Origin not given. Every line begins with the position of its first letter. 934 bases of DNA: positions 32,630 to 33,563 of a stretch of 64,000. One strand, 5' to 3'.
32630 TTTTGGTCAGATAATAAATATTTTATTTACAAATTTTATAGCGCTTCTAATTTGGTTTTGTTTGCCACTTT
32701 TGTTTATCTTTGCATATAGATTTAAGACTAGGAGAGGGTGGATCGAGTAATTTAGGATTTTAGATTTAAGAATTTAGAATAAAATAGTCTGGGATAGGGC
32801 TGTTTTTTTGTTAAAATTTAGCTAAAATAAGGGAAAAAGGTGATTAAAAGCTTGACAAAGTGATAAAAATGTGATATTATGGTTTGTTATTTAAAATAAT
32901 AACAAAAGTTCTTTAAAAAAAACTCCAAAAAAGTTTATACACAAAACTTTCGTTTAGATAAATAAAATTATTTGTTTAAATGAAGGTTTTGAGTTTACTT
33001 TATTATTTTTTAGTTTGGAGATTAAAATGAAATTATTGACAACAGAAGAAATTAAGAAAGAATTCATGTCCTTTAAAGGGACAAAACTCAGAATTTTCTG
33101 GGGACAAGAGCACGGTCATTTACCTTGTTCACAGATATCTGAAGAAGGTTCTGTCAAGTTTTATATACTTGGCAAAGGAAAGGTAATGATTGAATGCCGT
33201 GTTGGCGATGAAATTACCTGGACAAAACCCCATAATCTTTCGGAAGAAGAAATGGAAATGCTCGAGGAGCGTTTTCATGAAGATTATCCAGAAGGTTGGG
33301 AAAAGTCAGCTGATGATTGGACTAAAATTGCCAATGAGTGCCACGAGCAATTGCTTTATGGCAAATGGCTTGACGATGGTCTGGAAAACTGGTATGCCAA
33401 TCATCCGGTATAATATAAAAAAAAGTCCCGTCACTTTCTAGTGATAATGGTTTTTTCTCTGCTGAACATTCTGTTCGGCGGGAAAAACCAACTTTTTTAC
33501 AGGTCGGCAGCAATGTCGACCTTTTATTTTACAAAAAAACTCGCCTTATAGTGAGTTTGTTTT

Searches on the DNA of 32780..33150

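Call 10: search_rna_families(source=window, start=32780, end=33150, threshold=evalue, max_evalue=10)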
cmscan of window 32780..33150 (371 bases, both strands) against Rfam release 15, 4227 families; matches with E-value up to 10: 7.
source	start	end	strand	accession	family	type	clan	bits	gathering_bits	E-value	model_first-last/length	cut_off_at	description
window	32939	32994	+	RF03556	mir-559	Gene; miRNA;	-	21.7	95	0.09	1-91/91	no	mir-559 microRNA precursor family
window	32939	32994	+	RF03802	MIR5649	Gene; miRNA;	-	21.5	100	0.074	23-79/101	no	MIR5649 microRNA precursor family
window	32936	32997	+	RF03940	MIR9563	Gene; miRNA;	-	19.1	90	0.44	1-127/127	no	MIR9563 microRNA precursor family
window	32930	32989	-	RF04181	rteR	Gene; sRNA;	-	18.5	72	2.3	1-84/84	no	rteR sRNA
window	32942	32991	+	RF03477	MIR862_2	Gene; miRNA;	-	16.6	71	1.9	17-74/90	no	MIR862_2 microRNA precursor family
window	32940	32993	+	RF04099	MIR837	Gene; miRNA;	-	16.3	117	1.6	1-122/122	no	MIR837 microRNA precursor family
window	33086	33098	-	RF01177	snR67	Gene; snRNA; snoRNA; CD-box;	CL00053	11.1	55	9.3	71-83/83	no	Small nucleolar RNA snR67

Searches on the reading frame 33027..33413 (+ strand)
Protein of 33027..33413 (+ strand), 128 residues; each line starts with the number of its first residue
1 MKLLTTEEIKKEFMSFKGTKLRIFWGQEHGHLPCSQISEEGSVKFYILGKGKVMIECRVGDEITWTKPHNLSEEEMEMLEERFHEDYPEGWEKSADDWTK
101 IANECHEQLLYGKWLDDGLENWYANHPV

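Call 17: search_protein_families(library=pfam, proteins=[window:33027-33413:+], max_evalue=0.01)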
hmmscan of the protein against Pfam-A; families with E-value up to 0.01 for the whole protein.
window:33027-33413:+ (128 aa): 0 families

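Call 18: find_encoding_contigs(protein=window:33027-33413:+, flank=10000, max_places=10)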
Protein window:33027-33413:+ (128 aa): 2 contigs read that carry it; 1 place shown.
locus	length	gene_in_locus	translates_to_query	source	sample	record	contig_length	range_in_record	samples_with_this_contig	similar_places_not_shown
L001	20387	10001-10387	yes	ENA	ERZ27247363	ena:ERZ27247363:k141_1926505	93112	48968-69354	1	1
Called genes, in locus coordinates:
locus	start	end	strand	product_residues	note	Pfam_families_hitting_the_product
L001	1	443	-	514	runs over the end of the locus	PF12072:RNase_Y_N, PF00013:KH_1, PF22891:KH_PNO1_2nd (weak), PF08668:HDOD (faint), PF01966:HD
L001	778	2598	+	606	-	PF00456:Transketolase_N, PF13292:DXP_synthase_N, PF00676:E1_dh (weak), PF02779:Transket_pyr, PF02780:Transketolase_C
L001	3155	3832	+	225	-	PF01628:HrcA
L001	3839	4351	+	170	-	PF01025:GrpE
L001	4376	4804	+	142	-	PF00011:HSP20, PF17886:ArsA_HSP20 (weak)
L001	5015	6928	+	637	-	PF00012:HSP70, PF06723:MreB_Mbl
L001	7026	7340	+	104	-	PF11950:DUF3467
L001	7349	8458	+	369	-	PF00226:DnaJ, PF01556:DnaJ_C, PF00684:DnaJ_CXXCXGXG, PF20833:RNase_E_G_Thio (faint)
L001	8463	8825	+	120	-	PF01205:Impact_N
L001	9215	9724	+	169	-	-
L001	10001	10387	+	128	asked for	-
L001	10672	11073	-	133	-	PF00075:RNase_H, PF13456:RVT_3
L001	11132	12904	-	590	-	PF01368:DHH, PF02272:DHHA1, PF17768:RecJ_OB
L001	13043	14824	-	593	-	PF00009:GTP_EFTU, PF00071:Ras (faint), PF22042:EF-G_D2 (weak), PF03144:GTP_EFTU_D2, PF00679:EFG_C, PF06421:LepA_C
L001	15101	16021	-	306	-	PF01544:CorA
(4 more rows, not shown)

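Call 19: find_homologous_proteins(query=window:33027-33413:+, max_evalue=0.001)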
Query window:33027-33413:+ (128 aa): 1 proteins with E <= 0.001 among 3 candidates.
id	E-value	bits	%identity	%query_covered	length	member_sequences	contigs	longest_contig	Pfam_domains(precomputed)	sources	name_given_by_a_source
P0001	1.3e-84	299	100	100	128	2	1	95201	-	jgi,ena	-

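Call 67: search_protein_families(library=phrogs, proteins=[window:33027-33413:+], max_evalue=0.1)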
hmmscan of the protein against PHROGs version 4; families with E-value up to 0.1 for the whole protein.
window:33027-33413:+ (128 aa): 0 families

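Call 68: search_protein_families(library=padloc, proteins=[window:33027-33413:+], max_evalue=0.1)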
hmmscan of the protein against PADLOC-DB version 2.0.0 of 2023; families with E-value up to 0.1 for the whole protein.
window:33027-33413:+ (128 aa): 1 family
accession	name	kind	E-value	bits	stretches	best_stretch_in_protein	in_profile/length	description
PDLC01892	CARF4--CARF_PDDEXK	-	0.045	11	1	69-117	226-272/410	-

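Call 73: predict_structure(protein=window:33027-33413:+)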
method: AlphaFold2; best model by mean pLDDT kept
length: 128 residues; sequences in the alignment: 1
mean_pLDDT: 42.4   pTM: 0.35
mean pLDDT of the five models: 42.4, 39.3, 39.0, 38.8, 36.0
residues with pLDDT >= 90: 0; 70-90: 0; 50-70: 24; < 50: 104
segments of 3 or more residues with pLDDT < 50: 1-63, 66-71, 89-92, 94-96, 105-128
pLDDT, mean of each block of 10 residues (from residue 1): 37 34 29 36 42 44 49 57 52 50 46 38 36
secondary structure, 60 per line:
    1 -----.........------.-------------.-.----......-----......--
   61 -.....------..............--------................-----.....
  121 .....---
elements in order: H6-14 E42-47 E53-58 E62-66 H73-86 H95-110 H116-125

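Call 75: search_protein_representatives(protein=window:33027-33413:+)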
Query: 128 residues. Proteins with E-value up to 0.001 (for the whole library): 2; up to 1e-10: 1; up to 1e-30: 1. The best 2 are listed.
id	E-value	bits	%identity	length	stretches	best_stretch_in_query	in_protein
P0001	4.3e-85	298.7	100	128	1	1-128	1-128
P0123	2.7e-06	43.4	30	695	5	41-92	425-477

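Call 81: search_dna_similar(query=window:33027-33413:+, collection=phages, mode=protein, max_evalue=0.01, max_rows=8)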
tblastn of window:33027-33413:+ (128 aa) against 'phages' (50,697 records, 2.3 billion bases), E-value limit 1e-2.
No match.
